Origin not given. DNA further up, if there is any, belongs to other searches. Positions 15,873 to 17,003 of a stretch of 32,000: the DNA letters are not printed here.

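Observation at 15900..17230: AT-rich 1.3-kb islet with an orphan GHKL ATPase + STAS-like (DUF4325-type) overlapping gene pair: candidate undescribed two-gene partner-switch or conflict module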

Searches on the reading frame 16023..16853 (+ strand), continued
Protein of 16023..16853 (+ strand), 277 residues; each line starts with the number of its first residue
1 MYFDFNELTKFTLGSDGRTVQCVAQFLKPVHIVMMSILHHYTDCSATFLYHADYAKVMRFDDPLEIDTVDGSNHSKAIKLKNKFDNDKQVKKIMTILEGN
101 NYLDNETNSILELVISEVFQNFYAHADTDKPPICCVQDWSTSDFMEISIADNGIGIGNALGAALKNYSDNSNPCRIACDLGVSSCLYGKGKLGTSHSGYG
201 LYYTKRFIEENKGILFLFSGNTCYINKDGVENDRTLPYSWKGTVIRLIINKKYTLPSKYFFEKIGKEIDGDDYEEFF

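Call 35: search_protein_families(library=pfam, alignment_id=A3, max_evalue=0.001)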
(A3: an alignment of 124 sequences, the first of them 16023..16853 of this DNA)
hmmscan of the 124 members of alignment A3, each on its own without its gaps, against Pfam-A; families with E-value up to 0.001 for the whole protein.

A. member 1, window:16023-16853:+ (277 aa): 1 family
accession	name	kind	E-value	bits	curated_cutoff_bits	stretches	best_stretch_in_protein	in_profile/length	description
PF13581.12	HATPase_c_2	-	0.00015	22.2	27.4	1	93-208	11-109/127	Histidine kinase-like ATPase domain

B. families by the number of members that match (of 124 scanned): 5 families
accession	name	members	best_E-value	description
PF02518.31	HATPase_c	103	1.1e-10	Histidine kinase-, DNA gyrase B-, and HSP90-like ATPase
PF13581.12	HATPase_c_2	78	9.2e-10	Histidine kinase-like ATPase domain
PF14213.11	DUF4325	7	6.1e-08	STAS-like domain of unknown function (DUF4325)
PF13466.11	STAS_2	6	7e-07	STAS domain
PF01740.26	STAS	3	2.6e-06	STAS domain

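Call 36: list_cluster_members(proteins=[P0056, P0057, P0059, P0062, P0090, P0111, P0114, P0130, P0180, P0100])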
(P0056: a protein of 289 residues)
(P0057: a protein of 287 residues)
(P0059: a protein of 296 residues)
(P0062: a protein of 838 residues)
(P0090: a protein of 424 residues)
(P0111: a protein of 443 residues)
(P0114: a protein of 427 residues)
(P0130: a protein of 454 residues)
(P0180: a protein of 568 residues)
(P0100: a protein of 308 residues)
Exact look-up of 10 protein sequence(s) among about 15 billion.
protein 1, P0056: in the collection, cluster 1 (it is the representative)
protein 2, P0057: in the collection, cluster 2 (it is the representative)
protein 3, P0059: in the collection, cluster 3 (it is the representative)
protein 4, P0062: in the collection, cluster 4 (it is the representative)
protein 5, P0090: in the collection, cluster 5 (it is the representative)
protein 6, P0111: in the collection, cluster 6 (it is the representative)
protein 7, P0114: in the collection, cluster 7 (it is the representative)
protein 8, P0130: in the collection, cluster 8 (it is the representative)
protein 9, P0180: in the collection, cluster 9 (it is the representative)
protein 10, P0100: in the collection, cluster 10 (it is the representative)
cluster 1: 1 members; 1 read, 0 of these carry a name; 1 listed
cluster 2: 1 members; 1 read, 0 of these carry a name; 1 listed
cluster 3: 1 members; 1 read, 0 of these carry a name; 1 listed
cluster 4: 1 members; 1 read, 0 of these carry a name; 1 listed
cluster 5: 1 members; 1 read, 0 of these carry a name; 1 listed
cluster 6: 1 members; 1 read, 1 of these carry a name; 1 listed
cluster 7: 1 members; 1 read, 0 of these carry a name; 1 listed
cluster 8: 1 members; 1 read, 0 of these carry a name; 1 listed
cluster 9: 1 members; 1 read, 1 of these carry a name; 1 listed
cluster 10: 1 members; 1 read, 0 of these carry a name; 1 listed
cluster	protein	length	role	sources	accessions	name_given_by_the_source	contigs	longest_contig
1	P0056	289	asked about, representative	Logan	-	-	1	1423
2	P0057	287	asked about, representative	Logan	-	-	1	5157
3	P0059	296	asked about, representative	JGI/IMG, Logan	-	-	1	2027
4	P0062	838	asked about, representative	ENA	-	-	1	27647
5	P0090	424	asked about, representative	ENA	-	-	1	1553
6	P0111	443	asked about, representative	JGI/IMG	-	anti-sigma regulatory factor (Ser/Thr protein kinase)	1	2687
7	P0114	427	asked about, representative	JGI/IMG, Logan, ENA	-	-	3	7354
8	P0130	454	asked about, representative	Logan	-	-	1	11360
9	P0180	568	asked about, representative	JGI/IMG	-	hypothetical protein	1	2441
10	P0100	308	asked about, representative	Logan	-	-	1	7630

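Call 37: search_dna_similar(query=window:16023-16853:+, collection=phages, mode=protein, max_evalue=0.001, max_rows=25)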
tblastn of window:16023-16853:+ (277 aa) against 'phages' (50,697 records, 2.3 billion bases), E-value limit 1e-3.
Records with a match: 1; places in all: 1; records where one place covers at least 80% of the query: 1.
Best place of each record, by identity: <60% 1.
By first word of the organism name: Ralstonia 1.
By host as written in the record: Ralstonia solanacearum R578 1.
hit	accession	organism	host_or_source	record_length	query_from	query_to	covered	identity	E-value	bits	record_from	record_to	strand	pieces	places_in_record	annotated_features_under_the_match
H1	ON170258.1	Ralstonia phage YO152_1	Ralstonia solanacearum R578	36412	17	262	89%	22.0%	2e-4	49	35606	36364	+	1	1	record has no annotation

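Call 38: search_dna_similar(query=window:16023-16853:+, collection=plasmids, mode=protein, max_evalue=0.001, max_rows=25)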
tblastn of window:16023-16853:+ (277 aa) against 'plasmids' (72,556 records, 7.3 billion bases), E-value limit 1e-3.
No match.

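Call 40: get_annotated_region(hit=H1, flank=6000)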
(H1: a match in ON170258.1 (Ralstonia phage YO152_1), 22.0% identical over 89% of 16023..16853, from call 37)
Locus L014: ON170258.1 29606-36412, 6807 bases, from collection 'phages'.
description: UNVERIFIED_ORG: Ralstonia phage YO152_1 sequence.
organism: Ralstonia phage YO152_1 (NCBI taxid 2935339)
taxonomy: Viruses; Duplodnaviria; Heunggongvirae; Uroviricota; Caudoviricetes; Peduoviridae; Aresaunavirus
host: Ralstonia solanacearum R578; source: eggplant; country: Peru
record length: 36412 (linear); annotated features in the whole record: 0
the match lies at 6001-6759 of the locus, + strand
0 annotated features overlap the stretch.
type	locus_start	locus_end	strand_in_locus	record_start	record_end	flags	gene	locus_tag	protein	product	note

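Call 43: find_related_loci(query=A1, collection=viral_contigs, flank=10000)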
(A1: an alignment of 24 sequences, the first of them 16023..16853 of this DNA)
Query A1 (277 aa) in viral_contigs; peptide patterns used: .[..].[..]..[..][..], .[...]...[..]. (x = any residue, [..] = any of these).
79 stretches matched a pattern, but none encodes a relative of the query by tblastn (E <= 1e-3).

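Call 44: find_related_loci(query=A1, collection=metagenome_contigs, flank=10000)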
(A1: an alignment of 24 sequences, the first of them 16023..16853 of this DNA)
Query A1 (277 aa) in metagenome_contigs; peptide patterns used: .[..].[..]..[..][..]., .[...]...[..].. (x = any residue, [..] = any of these).
80 stretches matched a pattern; 4 encode a relative of the query (tblastn E <= 1e-3); 4 distinct loci.
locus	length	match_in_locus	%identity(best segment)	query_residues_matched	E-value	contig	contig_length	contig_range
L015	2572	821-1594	59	22-277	1e-109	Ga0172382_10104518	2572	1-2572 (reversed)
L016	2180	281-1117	54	1-277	9e-103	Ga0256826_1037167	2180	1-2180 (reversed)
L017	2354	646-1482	54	1-277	7e-102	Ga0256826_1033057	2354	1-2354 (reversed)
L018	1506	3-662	56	58-277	9e-95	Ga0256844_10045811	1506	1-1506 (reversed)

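Call 55: search_dna_similar(query=L014:5944-6804:+, collection=phages, mode=protein, max_evalue=0.001, max_rows=40)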
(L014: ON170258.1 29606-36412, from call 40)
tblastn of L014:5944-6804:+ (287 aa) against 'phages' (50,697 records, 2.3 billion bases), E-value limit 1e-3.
Records with a match: 9; places in all: 9; records where one place covers at least 80% of the query: 1.
Best place of each record, by identity: >=99% 1; <60% 8.
By first word of the organism name: Streptococcus 6; Ralstonia 1; Clostridioides 1; Coprococcus 1.
By host as written in the record: Ralstonia solanacearum R578 1; Clostridioides sp. ES-S-0173-01 1; Coprococcus sp. 1; Streptococcus agalactiae 1; Streptococcus agalactiae ERR129758 1; Streptococcus agalactiae JN_AR_GBS376 1; Streptococcus dysgalactiae ERR085059 1; Streptococcus agalactiae JN_AR_GBS273 1; and 1 more.
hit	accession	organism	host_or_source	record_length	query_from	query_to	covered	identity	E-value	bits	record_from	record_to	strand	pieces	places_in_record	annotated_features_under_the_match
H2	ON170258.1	Ralstonia phage YO152_1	Ralstonia solanacearum R578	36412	1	280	98%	100.0%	0e+0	586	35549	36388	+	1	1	record has no annotation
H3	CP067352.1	Clostridioides phage ES-S-0173-01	Clostridioides sp. ES-S-0173-01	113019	60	277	76%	24.7%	7e-13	74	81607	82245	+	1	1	record has no annotation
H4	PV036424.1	Coprococcus phage NatCom_10489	Coprococcus sp.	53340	59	242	64%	26.6%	6e-8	60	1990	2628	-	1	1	hypothetical protein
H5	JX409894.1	Streptococcus phage LYGO9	Streptococcus agalactiae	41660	127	255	45%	29.8%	3e-4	48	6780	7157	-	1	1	putative ATPase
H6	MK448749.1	Streptococcus phage Javan39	Streptococcus agalactiae ERR129758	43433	127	255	45%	29.8%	3e-4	48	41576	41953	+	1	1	hypothetical protein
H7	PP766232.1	Streptococcus phage phiGBSVK-E1_GBSInt11.1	Streptococcus agalactiae JN_AR_GBS376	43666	127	255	45%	29.8%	3e-4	48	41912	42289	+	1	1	ATPase-like ATP-binding protein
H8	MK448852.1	Streptococcus phage Javan140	Streptococcus dysgalactiae ERR085059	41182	127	255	45%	29.8%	3e-4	48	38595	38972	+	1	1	hypothetical protein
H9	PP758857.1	Streptococcus phage phiGBSVK-D_GBSInt8.1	Streptococcus agalactiae JN_AR_GBS273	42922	127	255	45%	29.8%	3e-4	48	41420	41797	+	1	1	ATPase-like ATP-binding protein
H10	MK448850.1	Streptococcus phage Javan132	Streptococcus dysgalactiae ERR085022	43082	127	255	45%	29.8%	3e-4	48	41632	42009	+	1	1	ABC-type dipeptide/oligopeptide/nickel transport system, permease ...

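Call 56: search_dna_similar(query=L014:5944-6804:+, collection=plasmids, mode=protein, max_evalue=0.001, max_rows=40)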
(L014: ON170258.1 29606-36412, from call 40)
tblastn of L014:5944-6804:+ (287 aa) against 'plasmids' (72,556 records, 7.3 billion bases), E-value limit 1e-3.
Records with a match: 4; places in all: 4; records where one place covers at least 80% of the query: 0.
Best place of each record, by identity: <60% 4.
By first word of the organism name: Acinetobacter 1; Phaeobacter 1; Sulfobacillus 1; Nostoc 1.
By predicted mobility (MOB-suite, as given by PLSDB): non-mobilizable 2; conjugative 2.
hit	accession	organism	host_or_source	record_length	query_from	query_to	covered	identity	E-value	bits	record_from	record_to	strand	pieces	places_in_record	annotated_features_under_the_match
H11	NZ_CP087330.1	Acinetobacter baumannii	Homo sapiens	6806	31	233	71%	22.6%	3e-4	50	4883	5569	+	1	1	hypothetical protein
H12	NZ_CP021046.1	Phaeobacter gallaeciensis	cell culture,Pacific plankton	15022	117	276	56%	25.7%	4e-7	59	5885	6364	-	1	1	ATP-binding protein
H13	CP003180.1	Sulfobacillus acidophilus DSM 10332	coal spoil heap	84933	127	270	50%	28.1%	2e-6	56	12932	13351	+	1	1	none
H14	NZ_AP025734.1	Nostoc cf. commune SO-36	-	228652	126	232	37%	31.8%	2e-4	50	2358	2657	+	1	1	DUF4325 domain-containing protein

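Call 57: get_annotated_region(hit=H7, flank=4000)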
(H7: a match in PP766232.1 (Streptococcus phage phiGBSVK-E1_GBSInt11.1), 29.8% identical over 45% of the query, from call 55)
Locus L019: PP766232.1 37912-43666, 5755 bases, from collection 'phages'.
description: Streptococcus phage phiGBSVK-E1_GBSInt11.1, complete genome.
organism: Streptococcus phage phiGBSVK-E1_GBSInt11.1 (NCBI taxid 3345071)
taxonomy: Viruses; Duplodnaviria; Heunggongvirae; Uroviricota; Caudoviricetes
host: Streptococcus agalactiae JN_AR_GBS376; source: urine; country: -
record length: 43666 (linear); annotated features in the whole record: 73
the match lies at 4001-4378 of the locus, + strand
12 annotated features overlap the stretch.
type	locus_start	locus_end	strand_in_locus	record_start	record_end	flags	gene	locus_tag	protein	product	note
CDS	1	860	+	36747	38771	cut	-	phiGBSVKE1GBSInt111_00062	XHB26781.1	structural protein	-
CDS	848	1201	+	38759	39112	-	-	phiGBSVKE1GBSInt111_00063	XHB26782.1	hypothetical protein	-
CDS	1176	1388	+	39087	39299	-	-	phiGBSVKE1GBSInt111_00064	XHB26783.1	hypothetical protein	-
CDS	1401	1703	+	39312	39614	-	-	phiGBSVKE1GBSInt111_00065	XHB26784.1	hypothetical protein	FIG01118066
CDS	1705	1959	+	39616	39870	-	-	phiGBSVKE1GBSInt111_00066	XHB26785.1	holin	-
CDS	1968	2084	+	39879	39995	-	-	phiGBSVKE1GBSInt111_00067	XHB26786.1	hypothetical protein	-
CDS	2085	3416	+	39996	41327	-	-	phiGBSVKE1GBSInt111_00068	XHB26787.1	lysin N-acetylmuramoyl-L-alanine amidase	-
CDS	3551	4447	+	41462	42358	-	-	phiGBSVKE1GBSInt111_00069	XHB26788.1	ATPase-like ATP-binding protein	-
CDS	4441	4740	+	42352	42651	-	-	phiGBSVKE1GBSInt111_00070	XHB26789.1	hypothetical protein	-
CDS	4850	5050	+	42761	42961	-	-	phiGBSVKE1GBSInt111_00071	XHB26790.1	hypothetical protein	FIG01116668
CDS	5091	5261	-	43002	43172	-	-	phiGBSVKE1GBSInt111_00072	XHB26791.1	hypothetical protein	FIG01116037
CDS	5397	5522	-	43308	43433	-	-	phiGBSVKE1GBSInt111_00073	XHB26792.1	hypothetical protein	-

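Call 58: get_annotated_region(hit=H4, flank=4000)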
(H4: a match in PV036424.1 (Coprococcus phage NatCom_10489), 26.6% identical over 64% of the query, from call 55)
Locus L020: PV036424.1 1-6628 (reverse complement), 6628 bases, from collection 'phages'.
description: Coprococcus phage NatCom_10489, complete genome.
organism: Coprococcus phage NatCom_10489 (NCBI taxid 3403521)
taxonomy: Viruses; Duplodnaviria; Heunggongvirae; Uroviricota; Caudoviricetes; Ca. Heliusvirales
host: Coprococcus sp.; source: human feces; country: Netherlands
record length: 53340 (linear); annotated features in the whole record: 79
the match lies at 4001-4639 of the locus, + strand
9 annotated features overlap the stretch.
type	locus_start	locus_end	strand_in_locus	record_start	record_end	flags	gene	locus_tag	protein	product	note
CDS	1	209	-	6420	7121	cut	-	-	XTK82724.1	hypothetical protein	-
CDS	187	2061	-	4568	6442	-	-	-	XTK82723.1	hypothetical protein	-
CDS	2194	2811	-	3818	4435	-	-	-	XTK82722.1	hypothetical protein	-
CDS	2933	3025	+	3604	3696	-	-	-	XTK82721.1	hypothetical protein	-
CDS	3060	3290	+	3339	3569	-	-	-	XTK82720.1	hypothetical protein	-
CDS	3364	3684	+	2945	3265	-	-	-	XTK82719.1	hypothetical protein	-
CDS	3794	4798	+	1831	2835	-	-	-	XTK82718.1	hypothetical protein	-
CDS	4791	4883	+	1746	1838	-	-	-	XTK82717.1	hypothetical protein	-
CDS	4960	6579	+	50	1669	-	-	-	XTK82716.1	hypothetical protein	-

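Call 59: get_annotated_region(hit=H12, flank=4000)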
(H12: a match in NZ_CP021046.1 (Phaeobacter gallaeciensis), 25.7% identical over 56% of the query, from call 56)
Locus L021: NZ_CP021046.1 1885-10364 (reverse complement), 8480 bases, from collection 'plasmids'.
description: Phaeobacter gallaeciensis strain P129 plasmid pP129_f, complete sequence
organism: Phaeobacter gallaeciensis (NCBI taxid 60890)
taxonomy: Bacteria; Pseudomonadota; Alphaproteobacteria; Rhodobacterales; Roseobacteraceae; Phaeobacter; Phaeobacter gallaeciensis
host: -; source: cell culture,Pacific plankton; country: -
typing (MOB-suite, as given by PLSDB): conjugative; replicon rep_cluster_914; relaxase MOBQ; mating-pair formation MPF_T
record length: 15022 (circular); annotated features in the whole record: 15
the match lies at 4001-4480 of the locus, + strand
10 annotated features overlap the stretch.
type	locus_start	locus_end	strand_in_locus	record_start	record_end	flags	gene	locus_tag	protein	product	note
CDS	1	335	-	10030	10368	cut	-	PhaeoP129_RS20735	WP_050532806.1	hypothetical protein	-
CDS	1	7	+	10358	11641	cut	mobQ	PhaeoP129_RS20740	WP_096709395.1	MobQ family relaxase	-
CDS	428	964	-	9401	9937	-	-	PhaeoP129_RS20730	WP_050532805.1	hypothetical protein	-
CDS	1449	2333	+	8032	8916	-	-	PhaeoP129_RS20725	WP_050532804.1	zincin-like metallopeptidase domain-containing protein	-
CDS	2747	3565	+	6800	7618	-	-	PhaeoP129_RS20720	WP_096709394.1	hypothetical protein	-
CDS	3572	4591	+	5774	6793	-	-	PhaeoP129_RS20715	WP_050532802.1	ATP-binding protein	-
CDS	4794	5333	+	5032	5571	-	-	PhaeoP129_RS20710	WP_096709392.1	recombinase family protein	GO:0006310 - DNA recombination [Evidence IEA]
CDS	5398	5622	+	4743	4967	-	-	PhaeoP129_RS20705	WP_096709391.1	helix-turn-helix transcriptional regulator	-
CDS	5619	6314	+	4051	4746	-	-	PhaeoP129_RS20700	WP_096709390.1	hypothetical protein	-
CDS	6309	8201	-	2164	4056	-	-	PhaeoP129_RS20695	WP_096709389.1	N-6 DNA methylase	GO:0006306 - DNA methylation [Evidence IEA]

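Call 60: get_annotated_region(hit=H11, flank=4000)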
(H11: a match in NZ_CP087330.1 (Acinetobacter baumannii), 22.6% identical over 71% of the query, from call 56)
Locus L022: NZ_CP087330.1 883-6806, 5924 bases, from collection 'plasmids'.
description: Acinetobacter baumannii strain OC074 plasmid p2OC074, complete sequence
organism: Acinetobacter baumannii (NCBI taxid 470)
taxonomy: Bacteria; Pseudomonadota; Gammaproteobacteria; Moraxellales; Moraxellaceae; Acinetobacter; Acinetobacter baumannii
host: -; source: Homo sapiens; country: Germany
typing (MOB-suite, as given by PLSDB): non-mobilizable; replicon rep_cluster_1254
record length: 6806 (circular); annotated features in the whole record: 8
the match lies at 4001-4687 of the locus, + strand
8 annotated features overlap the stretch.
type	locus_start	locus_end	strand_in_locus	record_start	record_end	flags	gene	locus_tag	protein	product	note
CDS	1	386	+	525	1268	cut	-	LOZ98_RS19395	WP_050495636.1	IclR family transcriptional regulator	GO:0006355 - regulation of DNA-templated transcription [Evidence IEA]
CDS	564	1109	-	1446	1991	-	-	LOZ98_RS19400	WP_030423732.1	plasmid replication DNA-binding protein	-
CDS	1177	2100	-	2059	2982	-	repM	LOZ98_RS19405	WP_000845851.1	replication initiation protein RepM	GO:0006270 - DNA replication initiation [Evidence IEA]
CDS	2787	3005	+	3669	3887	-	-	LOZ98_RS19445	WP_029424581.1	hypothetical protein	-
CDS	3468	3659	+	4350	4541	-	-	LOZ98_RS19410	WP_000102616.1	hypothetical protein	-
CDS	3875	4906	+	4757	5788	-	-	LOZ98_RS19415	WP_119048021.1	hypothetical protein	-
CDS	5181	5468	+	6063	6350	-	-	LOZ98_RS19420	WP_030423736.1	BrnT family toxin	-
CDS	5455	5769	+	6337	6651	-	-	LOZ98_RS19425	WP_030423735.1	BrnA antitoxin family protein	-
